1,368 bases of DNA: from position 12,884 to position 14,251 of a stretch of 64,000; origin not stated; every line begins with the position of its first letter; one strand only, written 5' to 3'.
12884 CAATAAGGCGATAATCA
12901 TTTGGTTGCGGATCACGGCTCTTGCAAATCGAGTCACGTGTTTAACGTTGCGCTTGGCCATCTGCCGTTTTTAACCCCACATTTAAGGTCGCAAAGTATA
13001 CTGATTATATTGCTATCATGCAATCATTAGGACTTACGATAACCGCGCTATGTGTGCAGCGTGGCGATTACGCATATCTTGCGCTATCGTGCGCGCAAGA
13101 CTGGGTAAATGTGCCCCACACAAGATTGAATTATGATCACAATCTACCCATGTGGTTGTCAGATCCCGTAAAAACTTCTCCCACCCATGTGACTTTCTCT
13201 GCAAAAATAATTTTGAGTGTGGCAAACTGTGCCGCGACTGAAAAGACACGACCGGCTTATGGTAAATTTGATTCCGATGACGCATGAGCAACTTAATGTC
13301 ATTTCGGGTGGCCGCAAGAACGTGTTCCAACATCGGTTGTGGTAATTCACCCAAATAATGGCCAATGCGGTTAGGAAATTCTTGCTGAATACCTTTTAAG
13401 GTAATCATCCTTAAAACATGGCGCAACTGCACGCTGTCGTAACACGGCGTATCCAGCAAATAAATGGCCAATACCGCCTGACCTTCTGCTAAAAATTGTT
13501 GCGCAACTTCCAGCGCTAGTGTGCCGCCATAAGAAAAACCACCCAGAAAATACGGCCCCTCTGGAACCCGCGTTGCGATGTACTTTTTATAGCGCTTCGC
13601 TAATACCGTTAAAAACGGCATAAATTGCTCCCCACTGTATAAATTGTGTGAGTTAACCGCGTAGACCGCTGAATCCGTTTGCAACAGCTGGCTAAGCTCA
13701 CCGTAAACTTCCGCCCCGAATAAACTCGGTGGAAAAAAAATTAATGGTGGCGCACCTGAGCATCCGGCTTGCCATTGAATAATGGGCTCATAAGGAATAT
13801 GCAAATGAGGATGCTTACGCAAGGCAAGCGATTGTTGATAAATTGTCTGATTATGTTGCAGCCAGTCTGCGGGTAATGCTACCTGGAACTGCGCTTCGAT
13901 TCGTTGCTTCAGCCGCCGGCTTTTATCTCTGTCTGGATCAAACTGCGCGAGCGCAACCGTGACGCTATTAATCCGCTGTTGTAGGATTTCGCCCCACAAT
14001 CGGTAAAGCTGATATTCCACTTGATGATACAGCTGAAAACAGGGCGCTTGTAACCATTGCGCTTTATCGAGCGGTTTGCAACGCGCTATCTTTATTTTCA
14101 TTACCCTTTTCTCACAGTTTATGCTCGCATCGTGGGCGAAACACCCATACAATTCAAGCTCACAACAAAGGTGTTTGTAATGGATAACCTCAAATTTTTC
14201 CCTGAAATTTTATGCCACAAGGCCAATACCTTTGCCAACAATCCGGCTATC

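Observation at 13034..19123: Stand-alone FAAL-ACP-KS-ACP-aminotransferase megasynthase with a divergent thioesterase. Predicted beta-amino fatty acid pathway.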

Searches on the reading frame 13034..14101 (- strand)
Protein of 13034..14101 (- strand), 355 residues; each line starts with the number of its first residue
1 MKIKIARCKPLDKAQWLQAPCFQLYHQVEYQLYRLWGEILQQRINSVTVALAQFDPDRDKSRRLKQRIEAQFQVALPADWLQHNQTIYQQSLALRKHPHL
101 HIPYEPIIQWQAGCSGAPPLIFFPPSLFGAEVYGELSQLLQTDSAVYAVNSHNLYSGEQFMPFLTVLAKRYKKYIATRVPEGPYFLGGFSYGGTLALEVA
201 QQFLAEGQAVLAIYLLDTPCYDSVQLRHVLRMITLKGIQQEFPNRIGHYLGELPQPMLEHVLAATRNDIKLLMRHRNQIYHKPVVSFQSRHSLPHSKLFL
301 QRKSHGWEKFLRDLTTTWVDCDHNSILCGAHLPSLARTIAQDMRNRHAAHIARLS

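Call 5: search_protein_families(library=pfam, proteins=[window:13034-14101:-], max_evalue=0.01)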
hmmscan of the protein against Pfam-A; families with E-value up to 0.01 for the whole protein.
window:13034-14101:- (355 aa): 4 families
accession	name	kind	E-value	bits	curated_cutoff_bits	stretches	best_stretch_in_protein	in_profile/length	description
PF00975.26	Thioesterase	-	3.3e-22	80.2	26.4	1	119-341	2-224/226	Thioesterase domain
PF07859.19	Abhydrolase_3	-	7e-05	23.1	25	1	179-223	68-112/210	alpha/beta hydrolase fold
PF00561.26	Abhydrolase_1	-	0.00027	21.1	25.8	1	174-296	61-158/245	alpha/beta hydrolase fold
PF12697.13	Abhydrolase_6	-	0.0022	19.1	26.3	1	131-340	12-187/217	Alpha/beta hydrolase family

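Call 6: search_protein_families(library=ncbifam, proteins=[window:13034-14101:-], max_evalue=0.01)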
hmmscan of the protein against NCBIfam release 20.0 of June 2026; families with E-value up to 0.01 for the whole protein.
window:13034-14101:- (355 aa): 2 families
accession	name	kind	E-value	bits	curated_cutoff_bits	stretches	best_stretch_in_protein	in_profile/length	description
NF040607.1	mycolic_Pks13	equivalog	2.8e-09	35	2100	1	33-218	1337-1516/1680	polyketide synthase Pks13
NF007605.2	PRK10252.1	equivalog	4.6e-07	27.7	2400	1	116-219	1064-1167/1292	enterobactin non-ribosomal peptide synthetase EntF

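Call 9: list_cluster_members(proteins=[P0001, window:13034-14101:-, window:19186-20043:+, window:20183-21079:-])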
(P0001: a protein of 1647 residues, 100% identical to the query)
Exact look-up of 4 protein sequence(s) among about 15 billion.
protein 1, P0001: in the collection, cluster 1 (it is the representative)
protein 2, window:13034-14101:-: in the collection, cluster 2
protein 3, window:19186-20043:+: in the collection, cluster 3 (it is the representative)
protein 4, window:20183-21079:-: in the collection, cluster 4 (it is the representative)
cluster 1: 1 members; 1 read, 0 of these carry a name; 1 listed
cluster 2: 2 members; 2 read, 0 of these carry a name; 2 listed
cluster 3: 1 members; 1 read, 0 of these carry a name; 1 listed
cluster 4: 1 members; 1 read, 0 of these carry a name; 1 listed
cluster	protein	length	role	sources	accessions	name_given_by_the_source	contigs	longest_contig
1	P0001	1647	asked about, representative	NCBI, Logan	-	-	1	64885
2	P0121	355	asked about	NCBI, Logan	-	-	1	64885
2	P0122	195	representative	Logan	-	-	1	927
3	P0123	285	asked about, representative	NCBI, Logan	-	-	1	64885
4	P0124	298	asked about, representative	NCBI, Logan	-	-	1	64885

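Call 21: find_homologous_proteins(query=window:13034-14101:-, max_evalue=0.001)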
Query window:13034-14101:- (355 aa): 3 proteins with E <= 0.001 among 3749 candidates.
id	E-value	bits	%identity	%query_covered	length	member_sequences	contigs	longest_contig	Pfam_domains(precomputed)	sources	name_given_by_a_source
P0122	1.8e-127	444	100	55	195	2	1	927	PF00975.27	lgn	-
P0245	9.8e-9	53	33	40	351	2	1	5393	PF00550.32,PF00975.27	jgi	jgi:thioesterase domain-containing protein/acyl carrier protein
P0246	1.5e-4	39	30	66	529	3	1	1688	PF00550.32,PF13193.13,PF00975.27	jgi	jgi:thioesterase domain-containing protein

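Call 23: search_solved_structures(query=window:13034-14101:-, max_evalue=0.01, show_alignments=3)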
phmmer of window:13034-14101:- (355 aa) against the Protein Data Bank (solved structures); distinct sequences matched with E-value up to 0.01: 14.
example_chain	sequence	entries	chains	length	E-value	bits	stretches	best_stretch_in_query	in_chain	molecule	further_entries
4zxh_A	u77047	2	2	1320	2.8e-11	46.4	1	86-219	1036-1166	ABBFA_003403 | Tyrocidine synthetase 3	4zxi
6ojc_A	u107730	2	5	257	2.5e-10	43.4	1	136-219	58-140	NocB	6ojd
3lcr_A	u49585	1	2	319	3.1e-09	39.7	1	115-223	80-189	Tautomycetin biosynthetic PKS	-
3ils_A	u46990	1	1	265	9.9e-07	31.5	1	123-224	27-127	Aflatoxin biosynthesis polyketide synthase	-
3tej_A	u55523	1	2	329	1.8e-06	30.6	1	104-218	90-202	Enterobactin synthase component F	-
2roq_A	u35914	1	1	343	1.8e-06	30.6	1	104-218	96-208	Enterobactin synthetase component F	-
9f7b_A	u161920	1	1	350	3.4e-06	29.7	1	113-222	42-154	3-hydroxyacyl-[acyl-carrier-protein] dehydratase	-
5ja1_A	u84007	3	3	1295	1.7e-05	27.5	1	105-218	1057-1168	Enterobactin synthase component F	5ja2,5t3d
8cg4_A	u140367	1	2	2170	1.8e-05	27.3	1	124-224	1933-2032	Norsolorinic acid synthase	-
7r0x_A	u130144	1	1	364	3.9e-05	26.3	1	130-220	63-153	Polyketide synthase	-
2cb9_A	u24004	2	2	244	0.00099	21.6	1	168-218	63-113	FENGYCIN SYNTHETASE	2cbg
7crn_A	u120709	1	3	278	0.0017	20.8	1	119-218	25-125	Non-ribosomal peptide synthetase 4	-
7dxo_A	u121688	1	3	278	0.0046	19.5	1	119-218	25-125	Non-ribosomal peptide synthetase 4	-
6ecb_A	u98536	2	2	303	0.0059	19.1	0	115-219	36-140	Vlm2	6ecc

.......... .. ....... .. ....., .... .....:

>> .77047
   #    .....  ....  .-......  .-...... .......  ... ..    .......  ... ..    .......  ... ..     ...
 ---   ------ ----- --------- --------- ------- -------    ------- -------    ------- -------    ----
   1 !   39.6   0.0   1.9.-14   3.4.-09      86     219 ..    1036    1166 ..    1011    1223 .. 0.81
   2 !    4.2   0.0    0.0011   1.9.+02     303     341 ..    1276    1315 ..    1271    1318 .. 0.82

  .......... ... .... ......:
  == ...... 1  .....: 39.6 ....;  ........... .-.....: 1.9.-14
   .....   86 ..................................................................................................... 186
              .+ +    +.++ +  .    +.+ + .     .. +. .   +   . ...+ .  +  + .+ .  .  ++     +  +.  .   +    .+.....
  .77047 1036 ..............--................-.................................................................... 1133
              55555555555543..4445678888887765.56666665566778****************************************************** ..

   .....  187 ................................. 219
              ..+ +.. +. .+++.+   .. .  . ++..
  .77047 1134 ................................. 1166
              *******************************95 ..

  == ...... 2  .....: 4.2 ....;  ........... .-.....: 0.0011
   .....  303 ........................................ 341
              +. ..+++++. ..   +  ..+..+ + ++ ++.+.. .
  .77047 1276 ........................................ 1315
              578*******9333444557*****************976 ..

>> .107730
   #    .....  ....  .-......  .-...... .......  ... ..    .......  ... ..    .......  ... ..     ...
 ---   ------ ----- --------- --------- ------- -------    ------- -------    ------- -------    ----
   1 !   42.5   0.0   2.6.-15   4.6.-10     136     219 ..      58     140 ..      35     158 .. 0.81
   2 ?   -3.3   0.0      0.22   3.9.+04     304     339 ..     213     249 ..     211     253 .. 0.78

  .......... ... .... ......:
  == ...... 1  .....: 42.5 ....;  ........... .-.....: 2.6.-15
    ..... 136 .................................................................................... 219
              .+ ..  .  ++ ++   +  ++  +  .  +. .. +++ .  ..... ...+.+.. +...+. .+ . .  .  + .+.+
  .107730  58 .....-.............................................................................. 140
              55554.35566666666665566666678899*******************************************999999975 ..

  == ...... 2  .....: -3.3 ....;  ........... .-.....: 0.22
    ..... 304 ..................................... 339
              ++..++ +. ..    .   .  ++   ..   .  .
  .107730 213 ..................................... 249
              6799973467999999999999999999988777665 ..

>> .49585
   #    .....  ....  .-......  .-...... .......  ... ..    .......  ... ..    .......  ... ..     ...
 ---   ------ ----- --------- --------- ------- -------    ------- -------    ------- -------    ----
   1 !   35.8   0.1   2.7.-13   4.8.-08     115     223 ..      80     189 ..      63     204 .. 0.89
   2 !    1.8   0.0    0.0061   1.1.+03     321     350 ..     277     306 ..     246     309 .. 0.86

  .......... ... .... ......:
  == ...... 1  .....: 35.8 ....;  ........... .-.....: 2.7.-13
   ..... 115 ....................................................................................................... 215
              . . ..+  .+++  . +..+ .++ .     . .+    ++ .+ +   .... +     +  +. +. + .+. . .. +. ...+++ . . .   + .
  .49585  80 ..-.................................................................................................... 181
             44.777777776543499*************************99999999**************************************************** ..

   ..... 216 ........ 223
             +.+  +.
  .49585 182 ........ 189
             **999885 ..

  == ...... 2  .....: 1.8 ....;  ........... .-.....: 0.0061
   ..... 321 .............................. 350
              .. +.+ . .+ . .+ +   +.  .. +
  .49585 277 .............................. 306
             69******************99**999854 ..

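Call 43: predict_structure(protein=window:13034-14101:-)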
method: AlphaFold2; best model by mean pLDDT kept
length: 355 residues; sequences in the alignment: 1
mean_pLDDT: 35.9   pTM: 0.22
mean pLDDT of the five models: 35.9, 35.0, 32.7, 31.6, 29.8
residues with pLDDT >= 90: 0; 70-90: 2; 50-70: 23; < 50: 330
segments of 3 or more residues with pLDDT < 50: 1-40, 70-199, 201-205, 207-355
pLDDT, mean of each block of 10 residues (from residue 1): 27 38 39 46 51 61 56 38 42 38 32 28 31 39 32 30 40 28 25 40 46 41 31 35 36 39 32 27 23 25 33 30 28 35 38 31
secondary structure, 60 per line:
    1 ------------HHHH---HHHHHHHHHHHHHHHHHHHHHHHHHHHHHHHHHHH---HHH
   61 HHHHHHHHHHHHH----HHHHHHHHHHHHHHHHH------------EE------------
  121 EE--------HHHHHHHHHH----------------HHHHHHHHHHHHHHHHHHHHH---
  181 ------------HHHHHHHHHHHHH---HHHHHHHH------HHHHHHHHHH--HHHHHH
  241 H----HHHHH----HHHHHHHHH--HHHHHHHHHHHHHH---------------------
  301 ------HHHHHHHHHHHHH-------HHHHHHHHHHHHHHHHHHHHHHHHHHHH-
elements in order: H13-16 H20-54 H58-73 H78-94 H131-140 H157-177 H193-205 H209-216 H223-232 H235-241 H246-250 H255-263 H266-279 H307-319 H327-354

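Call 66: search_protein_families(library=padloc, proteins=[window:13034-14101:-], max_evalue=0.001)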
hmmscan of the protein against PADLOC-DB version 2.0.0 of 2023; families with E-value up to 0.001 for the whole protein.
window:13034-14101:- (355 aa): 0 families

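Call 67: find_encoding_contigs(protein=P0245, flank=6000, max_places=2)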
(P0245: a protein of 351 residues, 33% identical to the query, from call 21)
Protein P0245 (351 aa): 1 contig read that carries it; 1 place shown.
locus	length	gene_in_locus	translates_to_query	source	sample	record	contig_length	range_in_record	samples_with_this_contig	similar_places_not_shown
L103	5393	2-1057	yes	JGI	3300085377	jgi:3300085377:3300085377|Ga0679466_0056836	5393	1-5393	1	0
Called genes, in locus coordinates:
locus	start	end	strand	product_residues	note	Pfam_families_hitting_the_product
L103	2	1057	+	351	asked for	PF00550:PP-binding, PF00975:Thioesterase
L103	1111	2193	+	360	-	PF00988:CPSase_sm_chain, PF00117:GATase, PF07722:Peptidase_C26 (weak)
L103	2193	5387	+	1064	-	PF25596:CPSase_L_D1, PF02222:ATP-grasp (weak), PF02786:CPSase_L_D2, PF02787:CPSase_L_D3, PF25596:CPSase_L_D1, PF02786:CPSase_L_D2, PF02222:ATP-grasp, PF02142:MGS, +5 more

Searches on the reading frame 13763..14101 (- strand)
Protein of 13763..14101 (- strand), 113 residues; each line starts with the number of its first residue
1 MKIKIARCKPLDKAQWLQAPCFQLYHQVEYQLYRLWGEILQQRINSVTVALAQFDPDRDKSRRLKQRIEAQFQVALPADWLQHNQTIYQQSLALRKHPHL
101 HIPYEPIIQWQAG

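Call 69: search_protein_families(library=pfam, proteins=[window:13763-14101:-], max_evalue=10)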
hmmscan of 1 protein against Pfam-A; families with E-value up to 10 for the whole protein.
seq(113 aa): 1 family
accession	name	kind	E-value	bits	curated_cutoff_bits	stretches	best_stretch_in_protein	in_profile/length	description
PF00550.31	PP-binding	-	0.17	12.6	20.8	1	63-88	36-61/67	Phosphopantetheine attachment site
